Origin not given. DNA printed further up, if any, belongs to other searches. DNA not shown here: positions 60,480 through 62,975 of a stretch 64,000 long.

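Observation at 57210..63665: Five-gene operon joining a CheA/CheY/CheX core (no MCP, no CheW) to a Ser/Thr kinase and a TonB-C protein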

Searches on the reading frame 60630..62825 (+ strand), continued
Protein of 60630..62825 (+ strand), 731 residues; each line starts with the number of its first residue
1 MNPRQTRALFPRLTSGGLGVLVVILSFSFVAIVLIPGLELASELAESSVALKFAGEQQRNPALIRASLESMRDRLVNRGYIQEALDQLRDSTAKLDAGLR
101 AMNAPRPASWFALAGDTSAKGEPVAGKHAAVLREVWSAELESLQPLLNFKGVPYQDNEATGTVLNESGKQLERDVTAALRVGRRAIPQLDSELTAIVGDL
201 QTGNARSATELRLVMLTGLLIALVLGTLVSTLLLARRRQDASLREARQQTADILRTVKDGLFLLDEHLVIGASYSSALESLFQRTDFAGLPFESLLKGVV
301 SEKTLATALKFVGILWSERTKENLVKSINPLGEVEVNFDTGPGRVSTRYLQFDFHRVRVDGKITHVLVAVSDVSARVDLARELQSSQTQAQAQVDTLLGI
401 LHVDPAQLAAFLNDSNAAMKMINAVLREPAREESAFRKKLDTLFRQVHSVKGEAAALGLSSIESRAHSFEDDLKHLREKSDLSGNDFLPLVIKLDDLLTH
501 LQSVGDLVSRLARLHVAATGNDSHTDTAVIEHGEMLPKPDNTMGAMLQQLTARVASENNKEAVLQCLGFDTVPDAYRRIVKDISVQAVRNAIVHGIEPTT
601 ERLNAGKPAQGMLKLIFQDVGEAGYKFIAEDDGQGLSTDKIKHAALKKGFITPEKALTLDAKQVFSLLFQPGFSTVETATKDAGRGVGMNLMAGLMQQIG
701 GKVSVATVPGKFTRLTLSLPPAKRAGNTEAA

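Call 27: search_protein_families(library=pfam, proteins=[L035:8002-9858:+, L071:3262-4419:+, L075:8659-9495:+, L046:8645-9505:+, L034:8978-9871:+, L046:7030-8289:+, L046:5834-6673:+, L013:8914-9408:+, L013:6177-7145:+, L013:5051-6142:+], max_evalue=0.001)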
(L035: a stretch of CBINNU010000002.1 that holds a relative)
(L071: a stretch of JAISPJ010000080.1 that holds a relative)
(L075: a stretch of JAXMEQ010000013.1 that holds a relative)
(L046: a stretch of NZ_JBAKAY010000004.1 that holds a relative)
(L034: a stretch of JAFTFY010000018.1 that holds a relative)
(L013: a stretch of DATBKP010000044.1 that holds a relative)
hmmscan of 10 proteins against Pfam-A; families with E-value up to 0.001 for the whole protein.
L035:8002-9858:+ (618 aa): 3 families
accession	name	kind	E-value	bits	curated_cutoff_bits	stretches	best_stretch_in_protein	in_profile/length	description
PF00664.28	ABC_membrane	-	2.4e-41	142.7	28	1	57-331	1-274/274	ABC transporter transmembrane region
PF00005.33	ABC_tran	-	3.4e-31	109.1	25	1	393-542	1-137/137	ABC transporter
PF02463.25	SMC_N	-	3.5e-07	30.3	40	1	430-583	107-210/220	RecF/RecN/SMC N terminal domain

L071:3262-4419:+ (385 aa): 5 families
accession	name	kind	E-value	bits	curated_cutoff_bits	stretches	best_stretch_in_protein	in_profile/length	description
PF00005.33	ABC_tran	-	2.5e-31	109.5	25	1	44-188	3-137/137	ABC transporter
PF03459.23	TOBE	-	1e-11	45.3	22.3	1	319-383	1-62/64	TOBE domain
PF13304.12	AAA_21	-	4.8e-07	30.6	27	0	54-76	1-23/304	AAA domain, putative AbiEii toxin, Type IV TA system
PF13476.12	AAA_23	-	2.8e-05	25.3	27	1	46-72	16-39/201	AAA domain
PF02463.25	SMC_N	-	7.2e-05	22.7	40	0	157-219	134-200/220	RecF/RecN/SMC N terminal domain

L075:8659-9495:+ (278 aa): 3 families
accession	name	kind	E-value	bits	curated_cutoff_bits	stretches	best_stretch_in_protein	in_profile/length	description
PF00005.33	ABC_tran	-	7e-35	121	25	1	29-178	1-136/137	ABC transporter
PF13304.12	AAA_21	-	1.2e-06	29.3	27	0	151-210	238-299/304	AAA domain, putative AbiEii toxin, Type IV TA system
PF03193.22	RsgA_GTPase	-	0.00011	22.5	30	1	37-61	104-128/174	RsgA GTPase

L046:8645-9505:+ (286 aa): 2 families
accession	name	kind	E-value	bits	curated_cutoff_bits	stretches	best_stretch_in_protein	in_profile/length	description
PF00497.25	SBP_bac_3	-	2.8e-32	111.7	26.4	1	50-271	1-131/132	Bacterial extracellular solute-binding proteins, family 3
PF09084.16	NMT1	-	5.1e-08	33.5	20.5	1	84-241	18-185/216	NMT1/THI5 like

L034:8978-9871:+ (297 aa): 2 families
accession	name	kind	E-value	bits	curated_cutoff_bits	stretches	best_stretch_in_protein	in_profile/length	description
PF00497.25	SBP_bac_3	-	2.7e-29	102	26.4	1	54-292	4-131/132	Bacterial extracellular solute-binding proteins, family 3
PF10613.14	Lig_chan-Glu_bd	-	9.2e-09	35.9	30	1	50-144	5-113/115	Ligated ion channel L-glutamate- and glycine-binding site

L046:7030-8289:+ (419 aa): 2 families
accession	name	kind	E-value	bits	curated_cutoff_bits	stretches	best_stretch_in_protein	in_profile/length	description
PF07690.21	MFS_1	-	7.1e-44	150.6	33.4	1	33-376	3-346/347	Major Facilitator Superfamily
PF00083.30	Sugar_tr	-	4.4e-11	42.8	22.3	1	59-222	44-214/452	Sugar (and other) transporter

L046:5834-6673:+ (279 aa): 2 families
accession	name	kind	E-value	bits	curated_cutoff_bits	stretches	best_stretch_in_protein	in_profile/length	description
PF00378.25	ECH_1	-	4.2e-37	128.3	27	1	26-242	3-215/251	Enoyl-CoA hydratase/isomerase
PF16113.10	ECH_2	-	4.1e-24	86.1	27.2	1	31-242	3-209/335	Enoyl-CoA hydratase/isomerase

L013:8914-9408:+ (164 aa): 0 families

L013:6177-7145:+ (322 aa): 1 family
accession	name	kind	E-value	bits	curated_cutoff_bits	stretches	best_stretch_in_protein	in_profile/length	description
PF01544.23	CorA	-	1.2e-44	153.2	27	1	26-318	3-292/292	CorA-like Mg2+ transporter protein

L013:5051-6142:+ (363 aa): 2 families
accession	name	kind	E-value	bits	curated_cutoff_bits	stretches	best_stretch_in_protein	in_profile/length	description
PF01323.26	DSBA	-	4.8e-11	43.2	25.6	1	232-344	73-179/191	DSBA-like thioredoxin domain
PF13462.12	Thioredoxin_4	-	4.4e-05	24.2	23.2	1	199-340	14-153/165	Thioredoxin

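Call 54: predict_structure(alignment_id=A1)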
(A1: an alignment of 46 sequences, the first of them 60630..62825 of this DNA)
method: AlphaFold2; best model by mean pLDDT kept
length: 731 residues; sequences in the alignment: 46
mean_pLDDT: 87.1   pTM: 0.56
mean pLDDT of the five models: 87.1, 86.8, 85.2, 84.3, 83.8
residues with pLDDT >= 90: 464; 70-90: 191; 50-70: 39; < 50: 37
segments of 3 or more residues with pLDDT < 50: 1-14, 110-122, 528-532
pLDDT, mean of each block of 10 residues (from residue 1): 41 53 79 84 82 90 96 94 95 91 66 42 68 93 95 89 94 96 94 90 85 84 78 71 75 85 96 93 94 94 95 92 89 93 91 94 94 94 86 85 88 94 95 94 94 92 94 93 93 94 91 83 52 50 89 95 96 92 94 96 97 98 96 96 95 97 95 88 82 92 96 97 67 43
secondary structure, 60 per line:
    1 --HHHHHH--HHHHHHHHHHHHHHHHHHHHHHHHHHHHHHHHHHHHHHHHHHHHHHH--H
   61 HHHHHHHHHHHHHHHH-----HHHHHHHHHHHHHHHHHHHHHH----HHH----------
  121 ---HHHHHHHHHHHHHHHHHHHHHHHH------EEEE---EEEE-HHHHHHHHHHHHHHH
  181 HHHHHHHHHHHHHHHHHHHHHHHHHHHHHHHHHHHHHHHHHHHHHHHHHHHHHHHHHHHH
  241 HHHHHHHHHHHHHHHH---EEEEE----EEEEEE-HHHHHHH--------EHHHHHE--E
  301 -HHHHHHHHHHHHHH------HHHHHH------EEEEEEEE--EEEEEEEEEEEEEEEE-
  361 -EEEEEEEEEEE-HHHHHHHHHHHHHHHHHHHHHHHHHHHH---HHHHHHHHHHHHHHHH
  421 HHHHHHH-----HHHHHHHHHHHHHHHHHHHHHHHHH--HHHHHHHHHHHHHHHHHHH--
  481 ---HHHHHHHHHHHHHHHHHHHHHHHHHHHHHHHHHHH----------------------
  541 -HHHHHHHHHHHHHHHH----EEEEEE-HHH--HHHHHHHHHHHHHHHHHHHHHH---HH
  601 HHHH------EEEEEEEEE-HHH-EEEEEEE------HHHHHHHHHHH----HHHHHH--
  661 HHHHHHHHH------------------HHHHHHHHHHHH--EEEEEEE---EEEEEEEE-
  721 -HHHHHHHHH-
elements in order (helices of 4 or more, strands of 3 or more residues): H3-8 H11-57 H60-76 H82-103 H124-147 E154-157 E161-164 H166-256 E260-264 E269-274 H276-282 H292-296 H302-315 H322-327 E334-341 E344-359 E362-372 H374-401 H405-427 H433-457 H460-478 H484-518 H542-557 E562-567 H574-595 H599-604 E611-619 E625-631 H638-648 H653-658 H661-669 H688-699 E702-708 E712-719 H722-730

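Call 57: fold_search(model_id=the predicted structure, library=pdb)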
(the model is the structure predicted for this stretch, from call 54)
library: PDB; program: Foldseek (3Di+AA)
matches with E <= 10: 902; with E <= 0.001: 180
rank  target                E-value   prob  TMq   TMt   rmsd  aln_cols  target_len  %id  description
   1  9a5d_A                5.3e-12  1.00  0.17  0.20  23.6       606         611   14  Integrative model of WALK-YYCH by crosslinking MS and deep learning (released 2024-09-18)
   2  4xiv_A                5.5e-12  1.00  0.23  0.62  15.6       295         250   25  Kinase and Dimerization (P3P4) of the Thermotoga maritima CheA kinase (released 2015-11-04)
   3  3ja6_C                1.0e-11  1.00  0.22  0.41  17.8       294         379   26  Cryo-electron Tomography and All-atom Molecular Dynamics Simulations Reveal a Novel Kinase Conformational Switch in Ba (released 2015-12-09)
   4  1i58_A                1.1e-11  1.00  0.23  0.78   3.6       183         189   34  STRUCTURE OF THE HISTIDINE KINASE CHEA ATP-BINDING DOMAIN IN COMPLEX WITH ATP ANALOG ADPCP AND MAGNESIUM (released 2001-08-26)
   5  4xiv_B                1.3e-11  1.00  0.22  0.61  14.2       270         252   26  Kinase and Dimerization (P3P4) of the Thermotoga maritima CheA kinase (released 2015-11-04)
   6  1i5c_B                2.0e-11  1.00  0.22  0.84   3.1       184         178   30  STRUCTURE OF CHEA DOMAIN P4 IN COMPLEX WITH ADP (released 2001-08-26)
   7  1i59_B                2.1e-11  1.00  0.23  0.81   3.8       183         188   34  STRUCTURE OF THE HISTIDINE KINASE CHEA ATP-BINDING DOMAIN IN COMPLEX WITH ADPNP AND MAGENSIUM (released 2001-08-26)
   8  1i5b_A                3.0e-11  1.00  0.22  0.83   2.3       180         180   32  STRUCTURE OF CHEA DOMAIN P4 IN COMPLEX WITH ADPNP AND MANGANESE (released 2001-08-26)
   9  8oyq_B                3.6e-11  1.00  0.22  0.86   2.4       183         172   31  Structure of the Histidine Kinase CheA ATP-Binding domain in complex with compound ODDHK13 (released 2024-05-15)
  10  8oyq_A                3.8e-11  1.00  0.22  0.86   2.5       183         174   32  Structure of the Histidine Kinase CheA ATP-Binding domain in complex with compound ODDHK13 (released 2024-05-15)
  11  8p3r_B                4.3e-11  1.00  0.22  0.85   2.5       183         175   32  Structure of the Histidine Kinase CheA ATP-Binding domain in complex with compound ODDHK4 (released 2024-06-12)
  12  1i59_A                5.2e-11  1.00  0.22  0.84   2.7       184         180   32  STRUCTURE OF THE HISTIDINE KINASE CHEA ATP-BINDING DOMAIN IN COMPLEX WITH ADPNP AND MAGENSIUM (released 2001-08-26)
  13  1i5a_A                5.7e-11  1.00  0.22  0.83   2.5       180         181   33  STRUCTURE OF CHEA DOMAIN P4 IN COMPLEX WITH ADPCP AND MANGANESE (released 2001-08-26)
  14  8oz9_A                6.8e-11  1.00  0.22  0.85   2.5       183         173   31  Structure of the Histidine Kinase CheA ATP-Binding domain in complex with compound QUI-SV-383 (released 2024-05-15)
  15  6mi6_B                7.1e-11  1.00  0.23  0.80   3.5       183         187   34  STRUCTURE OF CHEA DOMAIN P4 IN COMPLEX WITH AN ADP ANALOG (released 2018-12-05)
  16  1i5c_A                7.4e-11  1.00  0.22  0.82   3.0       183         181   32  STRUCTURE OF CHEA DOMAIN P4 IN COMPLEX WITH ADP (released 2001-08-26)
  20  1i5b_B                1.3e-10  1.00  0.22  0.84   3.0       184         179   30  STRUCTURE OF CHEA DOMAIN P4 IN COMPLEX WITH ADPNP AND MANGANESE (released 2001-08-26)
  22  6mi6_C                1.6e-10  1.00  0.22  0.78   3.8       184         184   33  STRUCTURE OF CHEA DOMAIN P4 IN COMPLEX WITH AN ADP ANALOG (released 2018-12-05)
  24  1i5a_B                2.2e-10  1.00  0.22  0.86   2.4       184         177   32  STRUCTURE OF CHEA DOMAIN P4 IN COMPLEX WITH ADPCP AND MANGANESE (released 2001-08-26)
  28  6mi6_A                3.0e-10  1.00  0.22  0.80   3.2       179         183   34  STRUCTURE OF CHEA DOMAIN P4 IN COMPLEX WITH AN ADP ANALOG (released 2018-12-05)
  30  1i5d                  7.0e-10  1.00  0.23  0.77   3.7       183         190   34  STRUCTURE OF CHEA DOMAIN P4 IN COMPLEX WITH TNP-ATP (released 2001-08-26)
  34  6mi6_D                2.0e-09  1.00  0.21  0.80   3.8       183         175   30  STRUCTURE OF CHEA DOMAIN P4 IN COMPLEX WITH AN ADP ANALOG (released 2018-12-05)
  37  2ch4_B                4.2e-09  1.00  0.20  0.46   2.6       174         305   29  Complex between Bacterial Chemotaxis histidine kinase CheA domains P4 and P5 and receptor-adaptor protein CheW (released 2006-04-18)
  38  2ch4_A                4.2e-09  1.00  0.21  0.46   3.5       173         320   35  Complex between Bacterial Chemotaxis histidine kinase CheA domains P4 and P5 and receptor-adaptor protein CheW (released 2006-04-18)
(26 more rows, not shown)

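Call 80: search_protein_families(library=pfam, proteins=[L046:9518-11704:+, L043:9374-11545:+, L031:10001-12112:+, L035:9965-12091:+, L056:9497-11620:+, L077:9041-11437:+, L011:9974-12136:+, L023:9953-12112:+, L041:9071-11614:+, L062:9254-11611:+], max_evalue=0.01)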
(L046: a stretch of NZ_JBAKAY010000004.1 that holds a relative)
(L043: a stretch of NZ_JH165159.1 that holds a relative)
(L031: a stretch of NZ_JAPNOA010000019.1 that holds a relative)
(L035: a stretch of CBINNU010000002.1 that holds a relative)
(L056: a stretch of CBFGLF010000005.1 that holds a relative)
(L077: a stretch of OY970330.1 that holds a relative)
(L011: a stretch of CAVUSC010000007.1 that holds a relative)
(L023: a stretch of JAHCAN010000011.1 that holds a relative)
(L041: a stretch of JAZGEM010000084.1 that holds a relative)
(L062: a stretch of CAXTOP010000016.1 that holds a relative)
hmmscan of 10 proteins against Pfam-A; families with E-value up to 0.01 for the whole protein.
L046:9518-11704:+ (728 aa): 3 families
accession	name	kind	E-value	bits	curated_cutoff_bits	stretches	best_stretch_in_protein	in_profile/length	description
PF02518.31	HATPase_c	-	7.3e-16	59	26.4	1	592-727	11-109/111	Histidine kinase-, DNA gyrase B-, and HSP90-like ATPase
PF01627.28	Hpt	-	3.5e-07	30.8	24.6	1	395-483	2-75/84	Hpt domain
PF13589.12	HATPase_c_3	-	0.00069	20.1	25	1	617-663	19-62/137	Histidine kinase-, DNA gyrase B-, and HSP90-like ATPase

L043:9374-11545:+ (723 aa): 3 families
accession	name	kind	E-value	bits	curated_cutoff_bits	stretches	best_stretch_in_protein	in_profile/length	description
PF02518.31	HATPase_c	-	3.9e-14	53.5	26.4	1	585-722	6-110/111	Histidine kinase-, DNA gyrase B-, and HSP90-like ATPase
PF01627.28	Hpt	-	3.2e-09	37.3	24.6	1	422-494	1-64/84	Hpt domain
PF02203.21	TarH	-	0.0015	18.9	25.2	0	97-168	35-105/177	Tar ligand binding domain homologue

L031:10001-12112:+ (703 aa): 4 families
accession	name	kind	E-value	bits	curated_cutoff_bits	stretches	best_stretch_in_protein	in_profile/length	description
PF02518.31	HATPase_c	-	1.3e-16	61.5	26.4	1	554-691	8-108/111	Histidine kinase-, DNA gyrase B-, and HSP90-like ATPase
PF13675.11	PilJ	-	8.3e-13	48.8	26.6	1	32-145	1-101/114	Type IV pili methyl-accepting chemotaxis transducer N-term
PF01627.28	Hpt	-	2e-07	31.6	24.6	1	389-457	2-61/84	Hpt domain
PF13581.12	HATPase_c_2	-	0.0084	16.6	27.4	0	580-658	51-102/127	Histidine kinase-like ATPase domain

L035:9965-12091:+ (708 aa): 3 families
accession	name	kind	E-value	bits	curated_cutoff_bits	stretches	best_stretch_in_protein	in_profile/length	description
PF02518.31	HATPase_c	-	1.7e-12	48.2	26.4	1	554-698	3-109/111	Histidine kinase-, DNA gyrase B-, and HSP90-like ATPase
PF13675.11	PilJ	-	1.8e-09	38.1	26.6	1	32-99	1-65/114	Type IV pili methyl-accepting chemotaxis transducer N-term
PF01627.28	Hpt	-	4.3e-08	33.7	24.6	1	387-473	2-73/84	Hpt domain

L056:9497-11620:+ (707 aa): 3 families
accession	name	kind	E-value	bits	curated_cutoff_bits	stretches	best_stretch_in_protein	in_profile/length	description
PF13675.11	PilJ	-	9.5e-15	55.1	26.6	1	52-175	1-113/114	Type IV pili methyl-accepting chemotaxis transducer N-term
PF02518.31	HATPase_c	-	3.6e-10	40.7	26.4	1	566-705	5-107/111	Histidine kinase-, DNA gyrase B-, and HSP90-like ATPase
PF01627.28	Hpt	-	3.8e-10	40.3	24.6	1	403-491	2-73/84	Hpt domain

L077:9041-11437:+ (798 aa): 4 families
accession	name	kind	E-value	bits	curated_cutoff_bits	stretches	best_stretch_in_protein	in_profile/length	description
PF00672.30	HAMP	-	6.6e-14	52.4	25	1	250-301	1-52/53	HAMP domain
PF02518.31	HATPase_c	-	6.2e-11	43.2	26.4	1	646-795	5-108/111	Histidine kinase-, DNA gyrase B-, and HSP90-like ATPase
PF01627.28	Hpt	-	7.3e-10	39.4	24.6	1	477-580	1-82/84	Hpt domain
PF16035.10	Chalcone_2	-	0.0038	17.5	27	0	468-532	50-115/203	Chalcone isomerase like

L011:9974-12136:+ (720 aa): 2 families
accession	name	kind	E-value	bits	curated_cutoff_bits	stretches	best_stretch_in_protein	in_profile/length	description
PF02518.31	HATPase_c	-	8.6e-14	52.4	26.4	1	576-712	7-110/111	Histidine kinase-, DNA gyrase B-, and HSP90-like ATPase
PF01627.28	Hpt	-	2.5e-11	44.1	24.6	1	402-492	3-78/84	Hpt domain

L023:9953-12112:+ (719 aa): 2 families
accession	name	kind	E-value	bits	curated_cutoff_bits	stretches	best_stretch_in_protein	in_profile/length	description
PF02518.31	HATPase_c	-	7.8e-14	52.5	26.4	1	574-710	8-110/111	Histidine kinase-, DNA gyrase B-, and HSP90-like ATPase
PF01627.28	Hpt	-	1.2e-08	35.5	24.6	1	397-490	3-81/84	Hpt domain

L041:9071-11614:+ (847 aa): 3 families
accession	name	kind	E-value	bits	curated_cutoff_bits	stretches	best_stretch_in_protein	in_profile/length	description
PF13675.11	PilJ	-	3.7e-19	69.3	26.6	2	37-147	3-102/114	Type IV pili methyl-accepting chemotaxis transducer N-term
PF01627.28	Hpt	-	3.2e-07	30.9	24.6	1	520-614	2-78/84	Hpt domain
PF02518.31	HATPase_c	-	3.9e-07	30.9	26.4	1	689-831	6-109/111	Histidine kinase-, DNA gyrase B-, and HSP90-like ATPase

L062:9254-11611:+ (785 aa): 2 families
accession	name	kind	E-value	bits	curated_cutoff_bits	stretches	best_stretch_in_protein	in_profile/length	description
PF02518.31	HATPase_c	-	1.7e-11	44.9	26.4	1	627-768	9-109/111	Histidine kinase-, DNA gyrase B-, and HSP90-like ATPase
PF01627.28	Hpt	-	1.4e-07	32.1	24.6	1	439-544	2-82/84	Hpt domain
